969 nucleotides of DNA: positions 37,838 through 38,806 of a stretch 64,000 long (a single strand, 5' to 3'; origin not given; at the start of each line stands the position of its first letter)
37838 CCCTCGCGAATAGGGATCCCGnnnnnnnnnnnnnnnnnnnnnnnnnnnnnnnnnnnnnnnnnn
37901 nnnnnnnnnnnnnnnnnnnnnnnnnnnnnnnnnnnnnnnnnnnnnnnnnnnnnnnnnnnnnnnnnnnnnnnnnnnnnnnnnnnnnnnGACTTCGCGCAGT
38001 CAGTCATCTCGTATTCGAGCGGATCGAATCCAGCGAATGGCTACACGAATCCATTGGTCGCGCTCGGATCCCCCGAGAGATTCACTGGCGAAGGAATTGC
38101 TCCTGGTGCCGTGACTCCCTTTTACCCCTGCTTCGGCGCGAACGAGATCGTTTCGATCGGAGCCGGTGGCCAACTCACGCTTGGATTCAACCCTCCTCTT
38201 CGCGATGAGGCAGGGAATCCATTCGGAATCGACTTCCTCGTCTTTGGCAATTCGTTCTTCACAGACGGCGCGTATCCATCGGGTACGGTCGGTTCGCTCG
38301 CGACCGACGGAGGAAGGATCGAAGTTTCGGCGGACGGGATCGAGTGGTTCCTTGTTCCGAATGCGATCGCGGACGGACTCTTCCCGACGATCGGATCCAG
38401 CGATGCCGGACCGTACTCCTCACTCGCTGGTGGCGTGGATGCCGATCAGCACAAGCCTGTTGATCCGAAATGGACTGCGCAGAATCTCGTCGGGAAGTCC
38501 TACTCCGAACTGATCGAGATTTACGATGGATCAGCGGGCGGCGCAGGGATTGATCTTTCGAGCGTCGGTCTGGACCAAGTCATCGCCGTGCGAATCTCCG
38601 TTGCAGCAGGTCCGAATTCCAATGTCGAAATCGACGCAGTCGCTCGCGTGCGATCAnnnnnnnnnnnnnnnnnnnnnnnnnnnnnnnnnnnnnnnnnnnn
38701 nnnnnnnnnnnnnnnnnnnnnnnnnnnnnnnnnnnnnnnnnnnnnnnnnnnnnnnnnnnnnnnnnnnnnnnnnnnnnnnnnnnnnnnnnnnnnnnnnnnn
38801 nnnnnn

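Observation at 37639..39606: Cobalamin riboswitch controlling an uncharacterised exported dockerin-tailed protein plus an H-X9-DG pseudopilin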

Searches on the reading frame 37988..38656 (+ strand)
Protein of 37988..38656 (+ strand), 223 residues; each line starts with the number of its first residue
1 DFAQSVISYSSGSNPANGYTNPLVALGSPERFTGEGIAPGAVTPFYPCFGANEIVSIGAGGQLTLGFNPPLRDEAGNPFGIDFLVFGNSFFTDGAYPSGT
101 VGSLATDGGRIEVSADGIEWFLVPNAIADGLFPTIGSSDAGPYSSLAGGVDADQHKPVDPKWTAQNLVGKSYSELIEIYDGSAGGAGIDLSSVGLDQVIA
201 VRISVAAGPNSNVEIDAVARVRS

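Call 54: search_protein_representatives(alignment_id=A4)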
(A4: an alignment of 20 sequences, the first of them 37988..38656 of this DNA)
Query: 20 sequences, 223 profile positions. Proteins with E-value up to 0.001 (for the whole library): 1639; up to 1e-10: 815; up to 1e-30: 266. The best 150 are listed.
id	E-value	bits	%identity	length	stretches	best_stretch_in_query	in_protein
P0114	2.4e-95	334.6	-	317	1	1-221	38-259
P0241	2.6e-89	314.9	-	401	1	1-222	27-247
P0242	3.7e-89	314.4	-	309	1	1-223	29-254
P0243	1.0e-84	299.9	-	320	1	1-223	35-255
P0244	2.1e-84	298.8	-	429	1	2-222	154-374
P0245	3.3e-82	291.7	-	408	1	1-223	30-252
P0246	2.8e-80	285.3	-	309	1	2-223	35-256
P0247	1.2e-79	283.2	-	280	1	1-222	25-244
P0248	4.0e-78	278.3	-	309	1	1-223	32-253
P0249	6.8e-78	277.5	-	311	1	1-223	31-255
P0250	1.0e-76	273.7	-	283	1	3-223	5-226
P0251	4.7e-76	271.5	-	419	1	1-222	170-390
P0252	2.5e-74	265.9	-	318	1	1-222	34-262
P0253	4.4e-74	265.1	-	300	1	1-222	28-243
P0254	5.5e-74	264.7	-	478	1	1-221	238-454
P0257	3.7e-72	258.8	-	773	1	1-221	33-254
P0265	1.4e-68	247.1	-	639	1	1-222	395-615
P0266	4.1e-68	245.6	-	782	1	1-221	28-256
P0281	2.2e-62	226.8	-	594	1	1-222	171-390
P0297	1.1e-59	218.0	-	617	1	1-222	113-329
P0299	2.5e-59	216.8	-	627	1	2-222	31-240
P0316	1.2e-54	201.6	-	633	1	1-221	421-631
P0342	4.5e-44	166.9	-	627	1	1-223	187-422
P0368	2.8e-39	151.2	-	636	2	1-222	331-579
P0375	1.0e-38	149.4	-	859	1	1-222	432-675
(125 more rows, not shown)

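Call 55: search_protein_families(library=pfam, proteins=[P0257, P0266, P0265, P0281, P0297, P0299, P0316, P0342, P0375, P0368], max_evalue=0.01)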
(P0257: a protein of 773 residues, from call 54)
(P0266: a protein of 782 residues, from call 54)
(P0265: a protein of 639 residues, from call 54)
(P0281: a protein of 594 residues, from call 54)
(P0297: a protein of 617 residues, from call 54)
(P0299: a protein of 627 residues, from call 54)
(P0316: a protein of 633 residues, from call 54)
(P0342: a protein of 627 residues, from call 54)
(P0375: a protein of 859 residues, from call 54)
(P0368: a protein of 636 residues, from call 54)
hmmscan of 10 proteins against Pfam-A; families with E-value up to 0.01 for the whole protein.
P0257 (773 aa): 6 families
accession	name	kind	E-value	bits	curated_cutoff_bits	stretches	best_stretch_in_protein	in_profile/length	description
PF13360.13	PQQ_2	-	1.7e-19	70.9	27.6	2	316-450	55-179/233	Outer membrane protein assembly factor BamB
PF13570.13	Beta-prop_ACSF4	-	5.9e-10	39.5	133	1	358-433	115-187/329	Beta-alanine-activating enzyme, beta-propeller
PF01011.28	PQQ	-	0.00016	21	26.7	0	325-411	157-242/595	Glucose/ethanol/alcohol dehydrogenase, beta-propeller domain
PF00404.24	Dockerin_1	-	0.00024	21.7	22.9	1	712-765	1-50/57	Dockerin type I domain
PF07589.16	PEP-CTERM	-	0.00026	21.4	20.7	1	254-274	2-23/24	PEP-CTERM motif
PF25293.1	Beta-prop_EMC1_N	-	0.00026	21.2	34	0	357-420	86-149/219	EMC1 N-terminal beta-propeller domain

P0266 (782 aa): 4 families
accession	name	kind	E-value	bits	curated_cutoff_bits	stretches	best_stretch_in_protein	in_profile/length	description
PF13360.13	PQQ_2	-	1.3e-22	81.1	27.6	2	490-609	13-117/233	Outer membrane protein assembly factor BamB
PF13570.13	Beta-prop_ACSF4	-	1.1e-10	41.8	133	2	376-485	113-215/329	Beta-alanine-activating enzyme, beta-propeller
PF23727.1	Beta-prop_FAM234A_B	-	0.00026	20.1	26.4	0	411-441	91-121/467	FAM234A/B beta-propeller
PF00404.24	Dockerin_1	-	0.0017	18.9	22.9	1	723-772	1-50/57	Dockerin type I domain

P0265 (639 aa): 1 family
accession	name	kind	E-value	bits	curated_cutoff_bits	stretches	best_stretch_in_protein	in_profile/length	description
PF07589.16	PEP-CTERM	-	9.8e-06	25.9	20.7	1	615-637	1-24/24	PEP-CTERM motif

P0281 (594 aa): 1 family
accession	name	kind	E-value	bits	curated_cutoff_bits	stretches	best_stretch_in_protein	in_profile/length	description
PF18998.6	Flg_new_2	-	2e-16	60.2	23.6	2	396-464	2-71/73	Divergent InlB B-repeat domain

P0297 (617 aa): 2 families
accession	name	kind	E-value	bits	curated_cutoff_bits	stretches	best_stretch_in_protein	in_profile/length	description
PF18998.6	Flg_new_2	-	1.1e-11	45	23.6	1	419-487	3-71/73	Divergent InlB B-repeat domain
PF18884.5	TSP3_bac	-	0.0018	18.6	25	1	515-535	1-21/22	Bacterial TSP3 repeat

P0299 (627 aa): 1 family
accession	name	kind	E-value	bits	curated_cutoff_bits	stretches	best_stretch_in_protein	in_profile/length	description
PF07589.16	PEP-CTERM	-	1e-09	38.5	20.7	2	241-265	1-24/24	PEP-CTERM motif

P0316 (633 aa): 0 families

P0342 (627 aa): 1 family
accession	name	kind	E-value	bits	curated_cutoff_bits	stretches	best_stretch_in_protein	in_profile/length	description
PF18998.6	Flg_new_2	-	1.8e-20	73.1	23.6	2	427-494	2-70/73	Divergent InlB B-repeat domain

P0375 (859 aa): 2 families
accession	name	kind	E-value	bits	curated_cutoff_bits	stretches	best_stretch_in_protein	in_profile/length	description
PF13360.13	PQQ_2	-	6.2e-12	46.1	27.6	1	254-361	5-103/233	Outer membrane protein assembly factor BamB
PF13570.13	Beta-prop_ACSF4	-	0.005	16.7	133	0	247-372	66-187/329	Beta-alanine-activating enzyme, beta-propeller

P0368 (636 aa): 0 families

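Call 57: search_solved_structures(query=A4, max_evalue=10, show_alignments=5)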
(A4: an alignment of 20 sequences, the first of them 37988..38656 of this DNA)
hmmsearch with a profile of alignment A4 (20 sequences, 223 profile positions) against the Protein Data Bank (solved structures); distinct sequences matched with E-value up to 10: 0.

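Call 60: search_solved_structures(query=A6, max_evalue=10, show_alignments=4)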
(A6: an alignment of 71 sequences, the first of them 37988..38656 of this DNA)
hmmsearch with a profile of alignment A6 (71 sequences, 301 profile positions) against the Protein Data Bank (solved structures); distinct sequences matched with E-value up to 10: 4.
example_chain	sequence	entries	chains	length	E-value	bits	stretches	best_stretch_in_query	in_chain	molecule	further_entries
8blw_B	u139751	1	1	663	0.0012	21.2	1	67-144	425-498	YncE family protein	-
6xp6_G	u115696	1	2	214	0.55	12.5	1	124-221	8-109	3.C11 IgK Fab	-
4a9a_A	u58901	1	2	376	0.57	12.4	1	204-231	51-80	RIBOSOME-INTERACTING GTPASE 1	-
7rr5_R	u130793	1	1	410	0.64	12.3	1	204-231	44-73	Ribosome-interacting GTPase 1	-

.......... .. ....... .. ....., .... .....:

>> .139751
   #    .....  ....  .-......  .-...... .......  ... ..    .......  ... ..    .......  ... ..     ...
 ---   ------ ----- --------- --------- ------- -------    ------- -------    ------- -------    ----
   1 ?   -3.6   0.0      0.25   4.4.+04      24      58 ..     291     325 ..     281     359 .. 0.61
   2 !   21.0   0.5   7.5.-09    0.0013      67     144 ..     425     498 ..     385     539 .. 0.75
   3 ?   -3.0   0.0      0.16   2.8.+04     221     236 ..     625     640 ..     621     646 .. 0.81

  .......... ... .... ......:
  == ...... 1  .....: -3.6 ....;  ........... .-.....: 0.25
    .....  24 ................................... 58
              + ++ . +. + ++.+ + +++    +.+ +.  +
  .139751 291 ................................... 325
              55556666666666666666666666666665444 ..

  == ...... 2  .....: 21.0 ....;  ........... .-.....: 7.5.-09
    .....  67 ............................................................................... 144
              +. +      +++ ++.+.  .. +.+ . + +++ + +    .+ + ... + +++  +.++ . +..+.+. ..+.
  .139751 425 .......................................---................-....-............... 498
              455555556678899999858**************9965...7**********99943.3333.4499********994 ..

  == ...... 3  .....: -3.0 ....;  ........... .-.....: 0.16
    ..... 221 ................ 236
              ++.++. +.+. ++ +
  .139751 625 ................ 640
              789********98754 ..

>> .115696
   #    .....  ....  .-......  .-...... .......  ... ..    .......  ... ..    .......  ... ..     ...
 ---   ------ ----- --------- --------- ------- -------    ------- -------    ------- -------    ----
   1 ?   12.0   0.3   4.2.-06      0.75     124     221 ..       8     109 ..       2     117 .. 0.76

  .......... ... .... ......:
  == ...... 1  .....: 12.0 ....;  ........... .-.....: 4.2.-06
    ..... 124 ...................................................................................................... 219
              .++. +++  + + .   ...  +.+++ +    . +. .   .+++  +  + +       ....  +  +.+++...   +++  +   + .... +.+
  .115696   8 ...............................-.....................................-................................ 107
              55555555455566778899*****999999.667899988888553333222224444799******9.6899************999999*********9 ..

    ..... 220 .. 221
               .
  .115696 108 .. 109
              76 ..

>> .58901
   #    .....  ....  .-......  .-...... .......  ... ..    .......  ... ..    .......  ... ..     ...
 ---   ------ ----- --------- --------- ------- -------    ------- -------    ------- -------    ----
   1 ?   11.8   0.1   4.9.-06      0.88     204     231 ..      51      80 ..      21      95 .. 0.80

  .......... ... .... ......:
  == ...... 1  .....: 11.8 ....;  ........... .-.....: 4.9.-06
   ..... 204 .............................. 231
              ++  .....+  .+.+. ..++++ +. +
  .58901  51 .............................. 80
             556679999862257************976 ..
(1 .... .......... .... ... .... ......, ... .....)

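Call 64: search_solved_structures(query=P0316, max_evalue=1, show_alignments=2)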
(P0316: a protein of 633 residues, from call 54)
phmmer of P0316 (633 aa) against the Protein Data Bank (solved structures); distinct sequences matched with E-value up to 1: 1.
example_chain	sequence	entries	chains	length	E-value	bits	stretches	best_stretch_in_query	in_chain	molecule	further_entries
7xbx_R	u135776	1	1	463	0.78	11.3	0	391-446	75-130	Processed fractalkine,CX3C chemokine receptor 1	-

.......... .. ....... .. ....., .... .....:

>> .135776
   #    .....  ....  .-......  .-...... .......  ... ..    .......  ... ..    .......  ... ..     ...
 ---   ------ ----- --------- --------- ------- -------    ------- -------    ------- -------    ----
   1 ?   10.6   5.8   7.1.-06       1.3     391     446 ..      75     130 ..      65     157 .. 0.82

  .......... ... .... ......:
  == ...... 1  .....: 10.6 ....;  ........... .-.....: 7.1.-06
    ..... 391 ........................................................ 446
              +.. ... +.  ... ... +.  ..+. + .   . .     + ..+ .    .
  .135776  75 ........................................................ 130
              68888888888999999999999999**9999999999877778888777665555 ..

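Call 65: search_solved_structures(query=P0368, max_evalue=1, show_alignments=2)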
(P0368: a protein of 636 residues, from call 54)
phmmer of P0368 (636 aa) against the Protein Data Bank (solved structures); distinct sequences matched with E-value up to 1: 0.

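Call 75: find_related_loci(query=A8, collection=metagenome_contigs, flank=4000)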
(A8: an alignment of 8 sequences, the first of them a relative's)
Query A8 (278 aa) in metagenome_contigs; peptide patterns used: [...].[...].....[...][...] (x = any residue, [..] = any of these).
523 stretches matched a pattern; 273 encode a relative of the query (tblastn E <= 1e-3); the best 80 are kept; 80 distinct loci.
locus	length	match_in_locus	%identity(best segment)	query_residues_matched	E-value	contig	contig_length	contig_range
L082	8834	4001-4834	90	1-278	1e-164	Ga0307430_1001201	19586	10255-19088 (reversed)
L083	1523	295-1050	66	23-277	3e-104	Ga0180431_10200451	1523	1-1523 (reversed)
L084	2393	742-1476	46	25-268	1e-53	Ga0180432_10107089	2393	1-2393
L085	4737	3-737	46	25-268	3e-52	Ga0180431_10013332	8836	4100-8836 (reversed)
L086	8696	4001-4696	47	25-264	3e-51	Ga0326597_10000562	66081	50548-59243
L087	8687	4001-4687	48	41-271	6e-51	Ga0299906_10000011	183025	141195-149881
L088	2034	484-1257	42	6-277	9e-50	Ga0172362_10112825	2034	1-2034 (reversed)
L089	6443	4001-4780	39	7-275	4e-48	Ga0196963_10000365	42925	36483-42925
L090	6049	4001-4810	39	1-276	8e-48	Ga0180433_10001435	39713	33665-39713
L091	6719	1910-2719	39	1-276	8e-48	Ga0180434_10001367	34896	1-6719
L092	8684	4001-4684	44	37-258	2e-47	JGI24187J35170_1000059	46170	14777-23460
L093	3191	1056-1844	43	7-277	2e-47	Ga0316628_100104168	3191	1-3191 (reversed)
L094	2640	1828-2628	38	1-275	6e-47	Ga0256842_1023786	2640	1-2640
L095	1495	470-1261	39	6-277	2e-48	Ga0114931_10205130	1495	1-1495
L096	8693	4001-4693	46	41-277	1e-46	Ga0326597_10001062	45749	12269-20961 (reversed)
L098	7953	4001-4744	41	38-277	2e-45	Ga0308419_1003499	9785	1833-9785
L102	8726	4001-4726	41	36-275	5e-44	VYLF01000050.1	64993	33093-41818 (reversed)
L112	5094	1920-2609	40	36-275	2e-42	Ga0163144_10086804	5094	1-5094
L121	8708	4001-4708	40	11-262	5e-41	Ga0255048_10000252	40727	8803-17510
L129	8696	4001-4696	41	40-277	9e-40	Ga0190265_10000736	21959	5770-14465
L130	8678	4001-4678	43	41-275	4e-40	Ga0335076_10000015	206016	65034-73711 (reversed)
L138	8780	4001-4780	38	9-277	8e-40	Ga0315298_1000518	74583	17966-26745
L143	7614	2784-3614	35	1-275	2e-38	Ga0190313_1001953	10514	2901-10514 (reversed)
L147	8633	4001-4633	41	35-255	7e-38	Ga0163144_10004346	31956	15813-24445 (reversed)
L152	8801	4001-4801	37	10-274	5e-37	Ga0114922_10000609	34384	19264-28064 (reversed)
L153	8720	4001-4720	39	7-255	9e-37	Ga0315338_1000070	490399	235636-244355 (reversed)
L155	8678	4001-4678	43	36-270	3e-36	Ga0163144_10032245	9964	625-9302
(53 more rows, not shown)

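Call 80: search_protein_families(library=pfam, proteins=[L096:4717-5913:+, L102:4784-6430:+, L112:2769-4553:+, L129:4732-6267:+, L138:4843-5832:+, L147:4728-6740:+, L152:4814-6322:+, L155:4703-6367:+, L091:2808-4304:+, L143:3721-5211:+], max_evalue=0.01)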
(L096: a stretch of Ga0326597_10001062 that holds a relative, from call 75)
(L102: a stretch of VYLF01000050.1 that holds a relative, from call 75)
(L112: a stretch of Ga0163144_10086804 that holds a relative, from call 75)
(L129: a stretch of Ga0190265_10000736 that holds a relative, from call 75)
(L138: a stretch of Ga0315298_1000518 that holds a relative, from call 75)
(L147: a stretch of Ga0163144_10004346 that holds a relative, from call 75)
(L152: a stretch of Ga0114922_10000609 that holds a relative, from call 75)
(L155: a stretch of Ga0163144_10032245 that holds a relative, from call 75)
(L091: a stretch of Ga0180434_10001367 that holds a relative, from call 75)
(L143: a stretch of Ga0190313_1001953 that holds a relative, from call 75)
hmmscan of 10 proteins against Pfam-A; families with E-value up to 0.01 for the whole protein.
L096:4717-5913:+ (398 aa): 2 families
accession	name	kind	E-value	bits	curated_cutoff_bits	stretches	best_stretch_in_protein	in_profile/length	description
PF00404.24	Dockerin_1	-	0.00055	20.5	22.9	1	341-388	1-49/57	Dockerin type I domain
PF05593.20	RHS_repeat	-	0.0027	18.5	22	0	98-113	18-33/38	RHS Repeat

L102:4784-6430:+ (548 aa): 3 families
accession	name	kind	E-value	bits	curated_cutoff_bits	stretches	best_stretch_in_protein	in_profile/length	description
PF13360.13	PQQ_2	-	4.9e-13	49.7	27.6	1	60-178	15-117/233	Outer membrane protein assembly factor BamB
PF13570.13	Beta-prop_ACSF4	-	1.5e-06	28.3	133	1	105-194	114-195/329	Beta-alanine-activating enzyme, beta-propeller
PF01011.28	PQQ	-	2.8e-05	23.5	26.7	0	148-168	268-288/595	Glucose/ethanol/alcohol dehydrogenase, beta-propeller domain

L112:2769-4553:+ (594 aa): 4 families
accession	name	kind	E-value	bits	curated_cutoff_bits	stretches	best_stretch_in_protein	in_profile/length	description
PF13360.13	PQQ_2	-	2.1e-11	44.4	27.6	1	156-232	127-202/233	Outer membrane protein assembly factor BamB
PF13570.13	Beta-prop_ACSF4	-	3.4e-06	27.1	133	1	159-309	157-281/329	Beta-alanine-activating enzyme, beta-propeller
PF00404.24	Dockerin_1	-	0.0061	17.2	22.9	0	540-580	3-54/57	Dockerin type I domain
PF25293.1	Beta-prop_EMC1_N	-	0.0065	16.6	34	0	161-224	89-153/219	EMC1 N-terminal beta-propeller domain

L129:4732-6267:+ (511 aa): 3 families
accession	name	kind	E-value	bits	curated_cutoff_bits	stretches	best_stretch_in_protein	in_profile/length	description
PF13360.13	PQQ_2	-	3.1e-19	70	27.6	1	263-372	13-107/233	Outer membrane protein assembly factor BamB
PF13570.13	Beta-prop_ACSF4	-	3e-06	27.3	133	1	74-316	7-210/329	Beta-alanine-activating enzyme, beta-propeller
PF25293.1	Beta-prop_EMC1_N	-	0.00063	19.9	34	0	95-160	82-147/219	EMC1 N-terminal beta-propeller domain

L138:4843-5832:+ (329 aa): 0 families

L147:4728-6740:+ (670 aa): 2 families
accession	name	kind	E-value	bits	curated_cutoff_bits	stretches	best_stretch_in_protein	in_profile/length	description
PF13360.13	PQQ_2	-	6.8e-09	36.2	27.6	1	236-308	4-71/233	Outer membrane protein assembly factor BamB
PF13570.13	Beta-prop_ACSF4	-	1.5e-05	25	133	1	236-325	114-195/329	Beta-alanine-activating enzyme, beta-propeller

L152:4814-6322:+ (502 aa): 5 families
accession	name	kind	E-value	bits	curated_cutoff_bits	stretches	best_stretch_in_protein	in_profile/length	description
PF13360.13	PQQ_2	-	2.8e-20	73.4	27.6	2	99-266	5-151/233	Outer membrane protein assembly factor BamB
PF13570.13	Beta-prop_ACSF4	-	1.7e-10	41.3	133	1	98-261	72-212/329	Beta-alanine-activating enzyme, beta-propeller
PF00404.24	Dockerin_1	-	8.5e-09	35.9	22.9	1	444-497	2-57/57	Dockerin type I domain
PF01011.28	PQQ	-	9.8e-09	34.9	26.7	0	225-310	49-134/595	Glucose/ethanol/alcohol dehydrogenase, beta-propeller domain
PF25293.1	Beta-prop_EMC1_N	-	4.8e-06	26.8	34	0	97-163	85-152/219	EMC1 N-terminal beta-propeller domain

L155:4703-6367:+ (554 aa): 4 families
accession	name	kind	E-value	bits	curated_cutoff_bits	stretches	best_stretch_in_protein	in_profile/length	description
PF13360.13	PQQ_2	-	2.3e-15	57.3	27.6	3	272-361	3-78/233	Outer membrane protein assembly factor BamB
PF13570.13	Beta-prop_ACSF4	-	4.5e-07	30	133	0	116-206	113-195/329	Beta-alanine-activating enzyme, beta-propeller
PF01011.28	PQQ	-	6.1e-06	25.6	26.7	0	307-348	539-581/595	Glucose/ethanol/alcohol dehydrogenase, beta-propeller domain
PF13964.12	Kelch_6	-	0.0062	17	25.3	0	349-368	4-23/50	Kelch motif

L091:2808-4304:+ (498 aa): 0 families

L143:3721-5211:+ (496 aa): 1 family
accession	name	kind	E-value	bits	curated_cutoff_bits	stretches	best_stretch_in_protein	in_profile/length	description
PF00404.24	Dockerin_1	-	0.0004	21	22.9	1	436-483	2-50/57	Dockerin type I domain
